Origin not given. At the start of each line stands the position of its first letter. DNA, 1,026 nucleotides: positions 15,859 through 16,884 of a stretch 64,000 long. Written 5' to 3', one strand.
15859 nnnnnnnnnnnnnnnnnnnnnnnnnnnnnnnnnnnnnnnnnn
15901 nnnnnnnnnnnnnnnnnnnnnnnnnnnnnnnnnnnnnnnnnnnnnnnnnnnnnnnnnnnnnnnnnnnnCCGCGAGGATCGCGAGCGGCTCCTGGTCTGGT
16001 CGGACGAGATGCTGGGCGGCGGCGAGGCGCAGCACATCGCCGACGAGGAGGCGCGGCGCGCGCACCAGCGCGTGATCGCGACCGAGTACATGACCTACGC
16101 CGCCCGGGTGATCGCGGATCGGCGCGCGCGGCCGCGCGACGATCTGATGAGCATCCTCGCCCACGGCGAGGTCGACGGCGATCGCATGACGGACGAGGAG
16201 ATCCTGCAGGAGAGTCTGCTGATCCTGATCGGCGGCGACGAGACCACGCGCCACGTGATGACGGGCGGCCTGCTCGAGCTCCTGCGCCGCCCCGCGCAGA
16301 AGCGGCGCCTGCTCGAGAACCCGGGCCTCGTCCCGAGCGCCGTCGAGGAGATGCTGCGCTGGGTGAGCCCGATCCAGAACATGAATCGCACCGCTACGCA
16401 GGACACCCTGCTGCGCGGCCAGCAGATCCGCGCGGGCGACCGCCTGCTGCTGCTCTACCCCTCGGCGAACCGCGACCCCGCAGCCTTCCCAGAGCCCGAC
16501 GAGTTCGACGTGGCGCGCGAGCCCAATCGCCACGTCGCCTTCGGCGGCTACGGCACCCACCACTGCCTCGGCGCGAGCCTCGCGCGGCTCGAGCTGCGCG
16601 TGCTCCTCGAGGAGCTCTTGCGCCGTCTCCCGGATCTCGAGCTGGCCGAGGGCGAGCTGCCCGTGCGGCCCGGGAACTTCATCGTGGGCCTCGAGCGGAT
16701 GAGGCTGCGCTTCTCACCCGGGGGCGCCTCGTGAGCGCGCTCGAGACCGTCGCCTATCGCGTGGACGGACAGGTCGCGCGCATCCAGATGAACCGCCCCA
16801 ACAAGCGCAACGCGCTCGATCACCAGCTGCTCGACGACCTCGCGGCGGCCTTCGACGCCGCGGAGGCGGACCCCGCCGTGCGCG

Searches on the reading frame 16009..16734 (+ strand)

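Call 50: search_protein_families(library=pfam, proteins=[window:16009-16734:+], max_evalue=0.00001)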
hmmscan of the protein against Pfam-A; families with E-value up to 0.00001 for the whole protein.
window:16009-16734:+ (241 aa): 1 family
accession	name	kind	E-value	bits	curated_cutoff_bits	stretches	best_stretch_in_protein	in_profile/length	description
PF00067.27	p450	-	6.2e-28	98.2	22.8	1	33-207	234-432/462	Cytochrome P450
